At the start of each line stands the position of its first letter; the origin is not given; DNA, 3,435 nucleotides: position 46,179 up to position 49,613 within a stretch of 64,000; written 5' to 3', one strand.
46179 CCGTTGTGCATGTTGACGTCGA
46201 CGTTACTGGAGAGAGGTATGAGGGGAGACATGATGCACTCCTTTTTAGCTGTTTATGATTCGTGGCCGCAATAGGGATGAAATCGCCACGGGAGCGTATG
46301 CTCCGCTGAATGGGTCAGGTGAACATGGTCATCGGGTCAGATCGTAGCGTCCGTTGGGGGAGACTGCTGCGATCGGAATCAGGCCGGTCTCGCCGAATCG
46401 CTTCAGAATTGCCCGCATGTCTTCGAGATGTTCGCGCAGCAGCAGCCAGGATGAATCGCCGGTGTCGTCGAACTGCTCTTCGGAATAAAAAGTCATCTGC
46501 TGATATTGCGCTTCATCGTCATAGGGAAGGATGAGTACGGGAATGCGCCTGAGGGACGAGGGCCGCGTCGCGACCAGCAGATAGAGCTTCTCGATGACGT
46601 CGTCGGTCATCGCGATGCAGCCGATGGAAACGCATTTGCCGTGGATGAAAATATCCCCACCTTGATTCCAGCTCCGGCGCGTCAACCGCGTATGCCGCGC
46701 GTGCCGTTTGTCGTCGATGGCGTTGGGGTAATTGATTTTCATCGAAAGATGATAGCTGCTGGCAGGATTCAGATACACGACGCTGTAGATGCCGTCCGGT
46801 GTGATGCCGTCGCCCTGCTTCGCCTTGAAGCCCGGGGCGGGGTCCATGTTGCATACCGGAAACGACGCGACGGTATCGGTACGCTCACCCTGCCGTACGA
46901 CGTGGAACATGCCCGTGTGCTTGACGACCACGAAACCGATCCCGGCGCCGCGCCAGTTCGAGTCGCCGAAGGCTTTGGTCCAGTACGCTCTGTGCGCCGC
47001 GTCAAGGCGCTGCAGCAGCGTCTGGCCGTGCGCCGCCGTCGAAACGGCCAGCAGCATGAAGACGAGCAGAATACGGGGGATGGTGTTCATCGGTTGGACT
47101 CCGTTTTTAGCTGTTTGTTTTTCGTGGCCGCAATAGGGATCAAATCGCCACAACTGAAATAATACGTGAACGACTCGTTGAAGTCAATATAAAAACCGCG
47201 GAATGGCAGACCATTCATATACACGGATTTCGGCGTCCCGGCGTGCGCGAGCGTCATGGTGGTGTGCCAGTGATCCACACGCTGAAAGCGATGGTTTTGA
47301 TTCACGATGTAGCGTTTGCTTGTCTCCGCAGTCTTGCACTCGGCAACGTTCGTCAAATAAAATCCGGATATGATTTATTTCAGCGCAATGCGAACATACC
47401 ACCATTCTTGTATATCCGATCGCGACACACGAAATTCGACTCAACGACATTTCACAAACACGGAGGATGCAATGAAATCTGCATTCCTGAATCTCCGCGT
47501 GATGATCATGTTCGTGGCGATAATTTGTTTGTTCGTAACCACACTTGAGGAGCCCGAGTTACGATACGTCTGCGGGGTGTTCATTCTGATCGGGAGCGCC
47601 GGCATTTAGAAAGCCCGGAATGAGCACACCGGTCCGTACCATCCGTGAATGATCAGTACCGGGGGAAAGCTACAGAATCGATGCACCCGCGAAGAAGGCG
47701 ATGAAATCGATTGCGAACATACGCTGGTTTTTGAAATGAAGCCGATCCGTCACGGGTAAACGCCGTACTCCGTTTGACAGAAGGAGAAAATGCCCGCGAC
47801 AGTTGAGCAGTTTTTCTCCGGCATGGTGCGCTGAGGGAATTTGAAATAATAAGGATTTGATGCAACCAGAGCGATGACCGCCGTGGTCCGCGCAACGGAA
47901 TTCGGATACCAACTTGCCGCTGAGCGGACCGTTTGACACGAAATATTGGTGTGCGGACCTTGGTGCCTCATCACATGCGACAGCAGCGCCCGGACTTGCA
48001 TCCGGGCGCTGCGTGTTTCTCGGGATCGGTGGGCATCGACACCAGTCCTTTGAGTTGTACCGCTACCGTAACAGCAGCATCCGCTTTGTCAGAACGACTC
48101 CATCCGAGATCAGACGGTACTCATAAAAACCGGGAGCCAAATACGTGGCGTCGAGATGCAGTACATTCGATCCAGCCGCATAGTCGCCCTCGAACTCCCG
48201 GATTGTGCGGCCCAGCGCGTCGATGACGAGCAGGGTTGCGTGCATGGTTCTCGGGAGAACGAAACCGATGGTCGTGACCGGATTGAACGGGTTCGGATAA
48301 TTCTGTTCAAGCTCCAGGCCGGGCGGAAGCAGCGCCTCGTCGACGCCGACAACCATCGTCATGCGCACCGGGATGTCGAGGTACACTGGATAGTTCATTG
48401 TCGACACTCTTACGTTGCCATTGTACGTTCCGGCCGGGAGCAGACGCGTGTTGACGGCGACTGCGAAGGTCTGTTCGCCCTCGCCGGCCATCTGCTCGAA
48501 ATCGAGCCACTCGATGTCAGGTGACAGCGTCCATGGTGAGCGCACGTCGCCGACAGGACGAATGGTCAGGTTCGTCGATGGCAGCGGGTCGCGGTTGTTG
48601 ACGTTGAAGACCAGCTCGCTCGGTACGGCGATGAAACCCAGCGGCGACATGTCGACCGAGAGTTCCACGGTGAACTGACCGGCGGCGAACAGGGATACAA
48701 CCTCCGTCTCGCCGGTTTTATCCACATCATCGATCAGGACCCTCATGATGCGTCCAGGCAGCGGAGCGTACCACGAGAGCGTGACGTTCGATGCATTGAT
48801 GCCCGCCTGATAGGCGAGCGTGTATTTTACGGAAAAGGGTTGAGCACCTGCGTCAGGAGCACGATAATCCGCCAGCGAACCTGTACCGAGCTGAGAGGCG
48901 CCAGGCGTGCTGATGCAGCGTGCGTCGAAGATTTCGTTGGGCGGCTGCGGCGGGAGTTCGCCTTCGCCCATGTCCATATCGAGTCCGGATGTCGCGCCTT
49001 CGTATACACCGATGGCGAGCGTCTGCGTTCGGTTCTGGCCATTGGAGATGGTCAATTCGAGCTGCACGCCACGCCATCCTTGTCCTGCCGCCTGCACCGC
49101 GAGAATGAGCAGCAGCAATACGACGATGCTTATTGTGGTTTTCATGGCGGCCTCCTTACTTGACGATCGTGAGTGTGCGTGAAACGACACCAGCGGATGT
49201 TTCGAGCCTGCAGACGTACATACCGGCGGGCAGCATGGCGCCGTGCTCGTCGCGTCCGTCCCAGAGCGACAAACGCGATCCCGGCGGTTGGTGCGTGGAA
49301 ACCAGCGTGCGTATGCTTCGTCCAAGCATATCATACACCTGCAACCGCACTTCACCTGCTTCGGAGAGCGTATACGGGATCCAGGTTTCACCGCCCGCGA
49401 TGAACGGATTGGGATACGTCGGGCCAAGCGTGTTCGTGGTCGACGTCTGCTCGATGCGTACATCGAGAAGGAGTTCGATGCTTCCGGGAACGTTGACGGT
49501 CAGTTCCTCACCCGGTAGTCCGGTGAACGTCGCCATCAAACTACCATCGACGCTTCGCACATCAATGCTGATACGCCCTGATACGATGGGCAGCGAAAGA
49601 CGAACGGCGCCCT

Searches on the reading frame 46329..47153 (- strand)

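Call 51: search_protein_families(library=pfam, proteins=[window:46329-47153:-], max_evalue=0.01)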
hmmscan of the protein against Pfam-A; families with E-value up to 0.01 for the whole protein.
window:46329-47153:- (274 aa): 1 family
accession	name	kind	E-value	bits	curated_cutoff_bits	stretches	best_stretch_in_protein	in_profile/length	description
PF03734.19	YkuD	-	5.9e-07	30.6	23.4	1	82-196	13-140/146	L,D-transpeptidase catalytic domain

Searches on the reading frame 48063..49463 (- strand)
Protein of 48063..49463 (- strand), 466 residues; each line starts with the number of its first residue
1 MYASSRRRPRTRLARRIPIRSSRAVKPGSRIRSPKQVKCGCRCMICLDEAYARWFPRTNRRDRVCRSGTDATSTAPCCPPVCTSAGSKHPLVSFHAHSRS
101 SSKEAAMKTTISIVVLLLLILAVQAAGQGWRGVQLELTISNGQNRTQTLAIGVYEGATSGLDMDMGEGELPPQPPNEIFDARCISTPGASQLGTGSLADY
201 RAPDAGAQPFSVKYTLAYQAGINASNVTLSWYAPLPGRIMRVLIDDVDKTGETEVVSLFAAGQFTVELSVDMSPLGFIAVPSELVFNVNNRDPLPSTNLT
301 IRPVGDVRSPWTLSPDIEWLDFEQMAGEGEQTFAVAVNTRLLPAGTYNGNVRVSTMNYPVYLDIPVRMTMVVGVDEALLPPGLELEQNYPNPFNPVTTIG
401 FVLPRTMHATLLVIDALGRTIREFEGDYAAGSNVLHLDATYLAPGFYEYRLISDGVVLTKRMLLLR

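Call 51: search_protein_families(library=pfam, proteins=[window:48063-49463:-], max_evalue=0.01)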
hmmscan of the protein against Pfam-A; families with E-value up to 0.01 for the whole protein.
window:48063-49463:- (466 aa): 1 family
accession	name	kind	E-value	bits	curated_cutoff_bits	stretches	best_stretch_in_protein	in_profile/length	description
PF18962.6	Por_Secre_tail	-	0.00058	20.5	27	1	389-461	2-72/75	Secretion system C-terminal sorting domain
